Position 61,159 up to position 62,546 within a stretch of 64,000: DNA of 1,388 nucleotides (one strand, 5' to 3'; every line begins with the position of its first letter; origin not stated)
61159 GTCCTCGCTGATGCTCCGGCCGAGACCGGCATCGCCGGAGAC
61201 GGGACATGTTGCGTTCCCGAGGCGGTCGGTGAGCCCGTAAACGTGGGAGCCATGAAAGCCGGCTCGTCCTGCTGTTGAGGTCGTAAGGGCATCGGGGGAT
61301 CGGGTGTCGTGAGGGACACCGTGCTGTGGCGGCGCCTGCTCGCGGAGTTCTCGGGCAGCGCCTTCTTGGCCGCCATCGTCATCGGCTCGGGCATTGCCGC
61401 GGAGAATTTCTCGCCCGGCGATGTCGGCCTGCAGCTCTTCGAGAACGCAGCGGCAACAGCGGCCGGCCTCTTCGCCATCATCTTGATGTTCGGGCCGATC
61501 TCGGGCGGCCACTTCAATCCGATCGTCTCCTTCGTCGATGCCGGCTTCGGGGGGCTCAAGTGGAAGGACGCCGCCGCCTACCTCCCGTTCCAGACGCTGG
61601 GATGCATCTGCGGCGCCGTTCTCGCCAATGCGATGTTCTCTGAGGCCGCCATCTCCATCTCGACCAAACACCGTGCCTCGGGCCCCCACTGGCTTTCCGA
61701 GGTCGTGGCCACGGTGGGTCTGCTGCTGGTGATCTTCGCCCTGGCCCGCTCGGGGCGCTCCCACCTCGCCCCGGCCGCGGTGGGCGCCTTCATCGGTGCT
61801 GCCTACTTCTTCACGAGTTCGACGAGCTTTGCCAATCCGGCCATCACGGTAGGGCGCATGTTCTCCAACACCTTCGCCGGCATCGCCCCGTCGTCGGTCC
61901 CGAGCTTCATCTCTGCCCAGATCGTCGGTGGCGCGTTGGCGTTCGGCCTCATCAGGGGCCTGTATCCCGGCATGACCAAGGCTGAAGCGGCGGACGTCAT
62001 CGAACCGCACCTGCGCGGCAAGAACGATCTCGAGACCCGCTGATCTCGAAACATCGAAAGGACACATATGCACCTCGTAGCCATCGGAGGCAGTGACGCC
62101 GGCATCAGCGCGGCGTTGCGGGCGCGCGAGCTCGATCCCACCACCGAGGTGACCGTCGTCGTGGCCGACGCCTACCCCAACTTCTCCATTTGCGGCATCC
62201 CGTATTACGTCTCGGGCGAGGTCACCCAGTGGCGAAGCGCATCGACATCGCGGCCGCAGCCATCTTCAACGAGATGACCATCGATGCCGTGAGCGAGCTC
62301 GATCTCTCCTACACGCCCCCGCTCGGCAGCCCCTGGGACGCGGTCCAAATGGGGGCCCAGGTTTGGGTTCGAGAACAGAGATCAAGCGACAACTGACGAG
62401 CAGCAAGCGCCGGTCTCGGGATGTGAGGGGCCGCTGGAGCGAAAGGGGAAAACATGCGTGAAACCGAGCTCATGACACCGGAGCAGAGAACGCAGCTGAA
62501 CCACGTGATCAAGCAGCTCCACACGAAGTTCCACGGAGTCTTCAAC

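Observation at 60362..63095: Atypical ars locus: ArsR - ArsI/CadI-like VOC protein with vicinal Cys pairs - aquaglyceroporin - decayed oxidoreductase - ArsC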

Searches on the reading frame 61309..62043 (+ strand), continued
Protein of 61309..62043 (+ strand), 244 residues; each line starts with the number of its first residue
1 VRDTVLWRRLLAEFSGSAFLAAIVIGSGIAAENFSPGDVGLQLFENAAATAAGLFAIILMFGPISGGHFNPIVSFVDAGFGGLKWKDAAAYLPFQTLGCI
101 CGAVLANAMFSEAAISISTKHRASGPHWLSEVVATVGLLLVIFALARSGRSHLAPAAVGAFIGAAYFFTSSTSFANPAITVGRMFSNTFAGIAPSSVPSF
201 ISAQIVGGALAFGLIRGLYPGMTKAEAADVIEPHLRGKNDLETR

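Call 69: find_homologous_proteins(query=L004:6773-8173:+, max_evalue=1e-20)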
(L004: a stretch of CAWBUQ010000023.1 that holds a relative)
Query L004:6773-8173:+ (467 aa): 8000 proteins with E <= 1e-20 among 8000 candidates; the best 120 are listed.
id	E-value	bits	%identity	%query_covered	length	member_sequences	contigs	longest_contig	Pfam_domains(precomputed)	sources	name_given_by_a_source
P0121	0.0e+0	1026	100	100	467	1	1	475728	PF01266.31,PF02852.29,PF07992.21,PF00070.34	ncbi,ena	-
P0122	1.4e-279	945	93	100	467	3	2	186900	PF01266.31,PF02852.29,PF07992.21,PF00070.34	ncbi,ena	-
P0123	3.8e-279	944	92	100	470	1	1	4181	PF01266.31,PF02852.29,PF07992.21,PF00070.34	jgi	jgi:NADPH-dependent 2,4-dienoyl-CoA reductase/sulfur reductase-like enzyme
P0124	4.5e-278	940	91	100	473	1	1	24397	PF01266.31,PF02852.29,PF07992.21,PF00070.34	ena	-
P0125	2.1e-277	938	92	100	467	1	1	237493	PF01266.31,PF02852.29,PF07992.21,PF00070.34,PF13738.13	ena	-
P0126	3.5e-277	937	91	100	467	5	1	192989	PF01266.31,PF02852.29,PF07992.21,PF00070.34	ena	-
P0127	5.9e-276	933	91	99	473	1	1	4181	PF01266.31,PF02852.29,PF07992.21,PF00070.34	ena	-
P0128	8.5e-275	930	90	100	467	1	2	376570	PF01266.31,PF02852.29,PF07992.21,PF00070.34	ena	-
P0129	1.8e-274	928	90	100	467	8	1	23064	PF01266.31,PF02852.29,PF07992.21,PF00070.34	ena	-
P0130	6.6e-274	927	90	100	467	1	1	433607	PF01266.31,PF02852.29,PF07992.21,PF00070.34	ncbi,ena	-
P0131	1.5e-273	925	90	100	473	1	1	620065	PF01266.31,PF02852.29,PF07992.21,PF00070.34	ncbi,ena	-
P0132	1.2e-272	922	90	100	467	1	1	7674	PF01266.31,PF02852.29,PF07992.21,PF00070.34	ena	-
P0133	2.9e-272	921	90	100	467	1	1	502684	PF01266.31,PF02852.29,PF07992.21,PF00070.34,PF13738.13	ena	-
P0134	8.6e-272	920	90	100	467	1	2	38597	PF01266.31,PF02852.29,PF07992.21,PF00070.34,PF13738.13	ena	-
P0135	1.6e-270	915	89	99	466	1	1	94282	PF01266.31,PF02852.29,PF07992.21,PF00070.34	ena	-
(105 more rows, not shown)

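Call 70: search_dna_similar(query=L004:6773-8173:+, collection=plasmids, mode=protein, max_rows=30, max_evalue=1e-60)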
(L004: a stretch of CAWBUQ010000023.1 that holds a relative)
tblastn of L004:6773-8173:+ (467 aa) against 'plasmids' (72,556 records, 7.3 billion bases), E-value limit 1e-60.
Records with a match: 99; places in all: 104; records where one place covers at least 80% of the query: 96.
Best place of each record, by identity: 60-80% 22; <60% 77.
By first word of the organism name: Lactiplantibacillus 48; Streptomyces 6; Mycolicibacterium 5; Rathayibacter 4; Deinococcus 3; Halomicrobium 3; Natrinema 3; Mycobacterium 2; Acidithiobacillus 2; Kocuria 2; and 20 more.
By predicted mobility (MOB-suite, as given by PLSDB): mobilizable 58; non-mobilizable 34; conjugative 7.
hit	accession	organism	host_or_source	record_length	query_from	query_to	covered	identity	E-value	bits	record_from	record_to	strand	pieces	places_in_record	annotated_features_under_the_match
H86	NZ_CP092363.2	Mycolicibacterium crocinum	-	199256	2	462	99%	68.7%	1e-175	553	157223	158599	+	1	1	FAD-dependent oxidoreductase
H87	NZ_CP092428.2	Mycolicibacterium rufum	-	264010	2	461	99%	68.2%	5e-176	554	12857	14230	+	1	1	FAD-dependent oxidoreductase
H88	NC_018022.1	Mycolicibacterium chubuense NBB4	-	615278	2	461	99%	68.2%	1e-175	553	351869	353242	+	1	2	FAD-dependent oxidoreductase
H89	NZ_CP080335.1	Mycolicibacterium pallens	-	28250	2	462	99%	67.6%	6e-173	545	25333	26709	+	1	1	FAD-dependent oxidoreductase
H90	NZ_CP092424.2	Mycobacterium lentiflavum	-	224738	2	462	99%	67.4%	2e-179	564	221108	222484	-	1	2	FAD-dependent oxidoreductase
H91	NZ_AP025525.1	Mycobacterium sp. 20KCMC460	Homo sapiens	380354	2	466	100%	65.2%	1e-168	533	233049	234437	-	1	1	FAD-dependent oxidoreductase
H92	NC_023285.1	Streptomyces sp. F8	-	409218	2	467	100%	64.7%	1e-170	538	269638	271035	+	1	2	FAD-dependent oxidoreductase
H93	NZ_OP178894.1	Amnibacterium kyonggiense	-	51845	1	464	99%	64.4%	4e-165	523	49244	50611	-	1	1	FAD-dependent oxidoreductase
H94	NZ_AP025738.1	Herbiconiux sp. L3-i23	-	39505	1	464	99%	64.2%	6e-159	505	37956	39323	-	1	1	FAD-dependent oxidoreductase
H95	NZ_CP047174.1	Rathayibacter sp. VKM Ac-2760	Tanacetum vulgare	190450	1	466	100%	63.9%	1e-162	516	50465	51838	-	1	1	FAD-dependent oxidoreductase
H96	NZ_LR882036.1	Agreia sp. COWG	acid mine drainage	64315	1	461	99%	64.2%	9e-160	507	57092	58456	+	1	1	FAD-dependent oxidoreductase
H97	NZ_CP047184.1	Rathayibacter sp. VKM Ac-2801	Androsace koso-poljanskii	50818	1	466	100%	63.5%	3e-160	509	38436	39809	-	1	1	FAD-dependent oxidoreductase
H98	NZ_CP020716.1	Cnuibacter physcomitrellae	Physcomitrium patens,single cell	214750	1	461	99%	64.1%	4e-158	503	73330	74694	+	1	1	FAD-dependent oxidoreductase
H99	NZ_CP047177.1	Rathayibacter sp. VKM Ac-2759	Tanacetum vulgare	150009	1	465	100%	63.4%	5e-161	511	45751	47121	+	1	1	FAD-dependent oxidoreductase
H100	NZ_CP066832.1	Streptomyces liliifuscus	whole organism,soil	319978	17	462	96%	65.6%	7e-176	554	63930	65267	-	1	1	FAD-dependent oxidoreductase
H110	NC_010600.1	Acidithiobacillus caldus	-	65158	17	458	95%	53.8%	8e-125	407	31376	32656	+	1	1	FAD-dependent oxidoreductase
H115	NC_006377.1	Lactiplantibacillus plantarum WCFS1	-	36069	17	461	95%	50.0%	8e-125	407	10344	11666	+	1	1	FAD-dependent oxidoreductase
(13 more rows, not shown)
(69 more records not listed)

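Call 71: get_annotated_region(hit=H110, flank=6000)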
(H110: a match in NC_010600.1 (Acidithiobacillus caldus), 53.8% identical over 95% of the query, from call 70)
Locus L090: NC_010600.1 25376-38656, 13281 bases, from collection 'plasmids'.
description: Acidithiobacillus caldus plasmid pTcM1, complete sequence
organism: Acidithiobacillus caldus (NCBI taxid 33059)
taxonomy: Bacteria; Pseudomonadota; Acidithiobacillia; Acidithiobacillales; Acidithiobacillaceae; Acidithiobacillus; Acidithiobacillus caldus
host: -; source: -; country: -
typing (MOB-suite, as given by PLSDB): mobilizable; replicon rep_cluster_355; relaxase MOBP,MOBQ
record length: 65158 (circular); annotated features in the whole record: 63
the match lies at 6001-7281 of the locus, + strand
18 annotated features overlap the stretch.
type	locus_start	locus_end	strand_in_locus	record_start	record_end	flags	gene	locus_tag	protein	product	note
CDS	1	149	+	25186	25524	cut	-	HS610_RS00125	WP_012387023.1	integration host factor subunit alpha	GO:0006310 - DNA recombination [Evidence IEA]; GO:0006355 - regulation of DNA-templated transcription [Evidence IEA]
CDS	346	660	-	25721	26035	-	-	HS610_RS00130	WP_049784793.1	hypothetical protein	-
CDS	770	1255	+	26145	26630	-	-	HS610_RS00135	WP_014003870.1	hypothetical protein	-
CDS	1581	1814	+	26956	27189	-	-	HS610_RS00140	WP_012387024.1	superinfection immunity protein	-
CDS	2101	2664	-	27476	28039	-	-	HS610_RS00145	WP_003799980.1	recombinase family protein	GO:0006310 - DNA recombination [Evidence IEA]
CDS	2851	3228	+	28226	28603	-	-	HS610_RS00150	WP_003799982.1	helix-turn-helix transcriptional regulator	-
CDS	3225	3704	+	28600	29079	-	-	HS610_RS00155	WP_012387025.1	arsenate reductase ArsC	-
CDS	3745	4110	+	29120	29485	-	arsD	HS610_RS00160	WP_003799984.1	arsenite efflux transporter metallochaperone ArsD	GO:0046685 - response to arsenic-containing substance [Evidence IEA]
CDS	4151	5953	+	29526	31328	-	arsA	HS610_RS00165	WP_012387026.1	arsenical pump-driving ATPase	GO:0071722 - detoxification of arsenic-containing substance [Evidence IEA]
CDS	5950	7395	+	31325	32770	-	-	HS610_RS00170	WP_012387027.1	FAD-dependent oxidoreductase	-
CDS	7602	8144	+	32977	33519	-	-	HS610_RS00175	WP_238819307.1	hypothetical protein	-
CDS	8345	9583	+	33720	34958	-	trbL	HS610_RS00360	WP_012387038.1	P-type conjugative transfer protein TrbL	GO:0009291 - unidirectional conjugation [Evidence IEA]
CDS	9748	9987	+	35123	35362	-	-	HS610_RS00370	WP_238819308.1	hypothetical protein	-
CDS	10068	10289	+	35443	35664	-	-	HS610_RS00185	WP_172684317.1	hypothetical protein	-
CDS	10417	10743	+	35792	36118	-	-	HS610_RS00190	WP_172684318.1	EexN family lipoprotein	-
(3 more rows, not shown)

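Call 72: get_annotated_region(hit=H115, flank=5000)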
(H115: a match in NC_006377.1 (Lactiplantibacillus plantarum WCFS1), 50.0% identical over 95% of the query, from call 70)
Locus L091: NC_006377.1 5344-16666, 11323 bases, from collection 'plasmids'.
description: Lactiplantibacillus plantarum WCFS1 plasmid pWCFS103, complete sequence
organism: Lactiplantibacillus plantarum WCFS1 (NCBI taxid 220668)
taxonomy: Bacteria; Bacillota; Bacilli; Lactobacillales; Lactobacillaceae; Lactiplantibacillus; Lactiplantibacillus plantarum; Lactiplantibacillus plantarum WCFS1
host: -; source: -; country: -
typing (MOB-suite, as given by PLSDB): conjugative; replicon rep_cluster_731; relaxase MOBQ; mating-pair formation MPF_T
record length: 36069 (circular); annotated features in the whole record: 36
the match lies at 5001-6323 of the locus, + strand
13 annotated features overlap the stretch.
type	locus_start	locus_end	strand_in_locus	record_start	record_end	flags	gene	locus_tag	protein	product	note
CDS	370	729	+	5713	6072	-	-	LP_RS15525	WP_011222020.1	metalloregulator ArsR/SmtB family transcription factor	GO:0006355 - regulation of DNA-templated transcription [Evidence IEA]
CDS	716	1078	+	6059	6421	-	arsD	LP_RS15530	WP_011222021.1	arsenite efflux transporter metallochaperone ArsD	-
CDS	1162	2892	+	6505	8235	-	arsA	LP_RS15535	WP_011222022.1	arsenical pump-driving ATPase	GO:0071722 - detoxification of arsenic-containing substance [Evidence IEA]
CDS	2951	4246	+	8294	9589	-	-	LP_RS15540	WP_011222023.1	arsenical efflux pump membrane protein ArsB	-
CDS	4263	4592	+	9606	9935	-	-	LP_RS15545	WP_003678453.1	hypothetical protein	-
CDS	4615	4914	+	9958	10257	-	-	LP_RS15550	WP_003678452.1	arsenic metallochaperone ArsD family protein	GO:0045892 - negative regulation of DNA-templated transcription [Evidence IEA]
CDS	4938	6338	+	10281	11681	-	-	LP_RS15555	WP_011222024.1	FAD-dependent oxidoreductase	-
CDS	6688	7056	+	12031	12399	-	-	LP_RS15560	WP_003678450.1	metalloregulator ArsR/SmtB family transcription factor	GO:0006355 - regulation of DNA-templated transcription [Evidence IEA]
CDS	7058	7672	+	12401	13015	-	-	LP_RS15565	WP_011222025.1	CadD family cadmium resistance transporter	-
CDS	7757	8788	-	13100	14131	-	-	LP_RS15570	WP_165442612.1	IS30 family transposase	-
CDS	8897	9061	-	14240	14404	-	-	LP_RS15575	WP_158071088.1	hypothetical protein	-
CDS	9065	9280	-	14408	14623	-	-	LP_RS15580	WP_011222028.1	hypothetical protein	-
CDS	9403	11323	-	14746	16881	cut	topB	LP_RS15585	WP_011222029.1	type IA DNA topoisomerase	GO:0006265 - DNA topological change [Evidence IEA]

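Call 73: get_annotated_region(hit=H92, flank=5000)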
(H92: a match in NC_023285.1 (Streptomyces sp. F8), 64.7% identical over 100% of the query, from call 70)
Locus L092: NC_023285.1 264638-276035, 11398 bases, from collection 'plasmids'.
description: Streptomyces sp. F8 plasmid pFRL5, complete sequence
organism: Streptomyces sp. F8 (NCBI taxid 1436085)
taxonomy: Bacteria; Actinomycetota; Actinomycetes; Kitasatosporales; Streptomycetaceae; Streptomyces; Streptomyces sp. F8
host: -; source: -; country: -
typing (MOB-suite, as given by PLSDB): non-mobilizable
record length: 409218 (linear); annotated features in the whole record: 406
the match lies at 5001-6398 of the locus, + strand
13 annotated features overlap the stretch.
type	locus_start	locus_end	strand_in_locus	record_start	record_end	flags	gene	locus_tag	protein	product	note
CDS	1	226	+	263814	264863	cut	-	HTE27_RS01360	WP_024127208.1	NAD(P)-binding domain-containing protein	-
CDS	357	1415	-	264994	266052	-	-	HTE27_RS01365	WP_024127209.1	ArsO family NAD(P)H-dependent flavin-containing monooxygenase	-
CDS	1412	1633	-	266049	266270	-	-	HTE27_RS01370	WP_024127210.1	DUF2180 family protein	-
CDS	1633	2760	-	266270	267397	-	arsB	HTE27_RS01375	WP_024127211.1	ACR3 family arsenite efflux transporter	-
CDS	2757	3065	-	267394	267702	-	-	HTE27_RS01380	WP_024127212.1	metalloregulator ArsR/SmtB family transcription factor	GO:0006355 - regulation of DNA-templated transcription [Evidence IEA]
CDS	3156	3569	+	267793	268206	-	-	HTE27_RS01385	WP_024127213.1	arsenate reductase ArsC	-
CDS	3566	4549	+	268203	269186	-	trxB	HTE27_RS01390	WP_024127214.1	thioredoxin-disulfide reductase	-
CDS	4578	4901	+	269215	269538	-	trxA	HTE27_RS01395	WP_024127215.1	thioredoxin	-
CDS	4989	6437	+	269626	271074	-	-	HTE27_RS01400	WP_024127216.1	FAD-dependent oxidoreductase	-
CDS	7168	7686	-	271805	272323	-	-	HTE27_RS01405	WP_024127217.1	cupin domain-containing protein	-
CDS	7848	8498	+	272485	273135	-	-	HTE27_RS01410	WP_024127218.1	TetR family transcriptional regulator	-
CDS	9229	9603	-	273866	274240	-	-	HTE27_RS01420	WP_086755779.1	metalloregulator ArsR/SmtB family transcription factor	GO:0006355 - regulation of DNA-templated transcription [Evidence IEA]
CDS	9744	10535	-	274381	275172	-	-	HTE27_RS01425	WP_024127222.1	response regulator transcription factor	GO:0000160 - phosphorelay signal transduction system [Evidence IEA]; GO:0006355 - regulation of DNA-templated ...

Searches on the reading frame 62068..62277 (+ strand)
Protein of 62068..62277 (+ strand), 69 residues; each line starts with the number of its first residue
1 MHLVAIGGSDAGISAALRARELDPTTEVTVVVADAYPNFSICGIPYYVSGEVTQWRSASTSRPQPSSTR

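Call 3: search_protein_families(library=pfam, proteins=[window:62068-62277:+], max_evalue=0.01)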
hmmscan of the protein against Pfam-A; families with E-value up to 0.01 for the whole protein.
window:62068-62277:+ (69 aa): 0 families

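Call 4: search_protein_families(library=ncbifam, proteins=[window:62068-62277:+], max_evalue=0.01)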
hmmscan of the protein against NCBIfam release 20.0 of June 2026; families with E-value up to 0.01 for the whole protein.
window:62068-62277:+ (69 aa): 4 families
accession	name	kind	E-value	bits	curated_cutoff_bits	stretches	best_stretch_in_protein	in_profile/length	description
TIGR03385.1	CoA_CoA_reduc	equivalog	2.6e-10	39.7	578.8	1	3-55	2-54/439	CoA-disulfide reductase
NF007123.0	PRK09564.1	equivalog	1.2e-09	37.4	458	1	1-51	1-51/444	CoA-disulfide reductase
NF045765.1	PhenlGlyoxDHPadH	equivalog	3.8e-05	22.8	475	1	4-52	6-54/416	NADH-dependent phenylglyoxylate dehydrogenase subunit epsilon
NF010037.0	PRK13512.1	equivalog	0.00011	21.3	394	1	2-57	3-57/438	CoA-disulfide reductase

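Call 86: find_encoding_contigs(protein=window:62068-62277:+, flank=3000, max_places=10)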
Protein window:62068-62277:+ (69 aa): 1 contig read that carries it; 1 place shown.
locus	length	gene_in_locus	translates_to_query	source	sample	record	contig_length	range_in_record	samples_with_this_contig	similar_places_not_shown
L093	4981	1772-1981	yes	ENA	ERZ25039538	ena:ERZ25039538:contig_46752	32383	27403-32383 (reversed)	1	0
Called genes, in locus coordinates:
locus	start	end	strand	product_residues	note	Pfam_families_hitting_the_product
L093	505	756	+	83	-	PF00903:Glyoxalase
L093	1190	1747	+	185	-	PF00230:MIP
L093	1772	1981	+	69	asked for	-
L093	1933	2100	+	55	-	-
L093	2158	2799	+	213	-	PF21234:Phosphatase-like_N, PF01451:LMWPc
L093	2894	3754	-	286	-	PF00296:Bac_luciferase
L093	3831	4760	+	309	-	PF00296:Bac_luciferase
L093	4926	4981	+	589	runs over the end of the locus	PF00171:Aldedh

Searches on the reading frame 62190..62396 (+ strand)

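Call 3: search_protein_families(library=pfam, proteins=[window:62190-62396:+], max_evalue=0.01)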
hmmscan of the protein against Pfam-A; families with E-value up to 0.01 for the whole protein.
window:62190-62396:+ (68 aa): 0 families

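Call 4: search_protein_families(library=ncbifam, proteins=[window:62190-62396:+], max_evalue=0.01)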
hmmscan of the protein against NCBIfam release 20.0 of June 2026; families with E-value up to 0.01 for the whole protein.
window:62190-62396:+ (68 aa): 3 families
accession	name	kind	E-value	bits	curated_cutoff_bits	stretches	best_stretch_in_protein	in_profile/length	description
TIGR03385.1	CoA_CoA_reduc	equivalog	3.4e-09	36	578.8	1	13-54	396-437/439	CoA-disulfide reductase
NF007123.0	PRK09564.1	equivalog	1.1e-07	31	458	1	15-55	399-439/444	CoA-disulfide reductase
NF010037.0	PRK13512.1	equivalog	3.4e-07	29.5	394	1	14-54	392-432/438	CoA-disulfide reductase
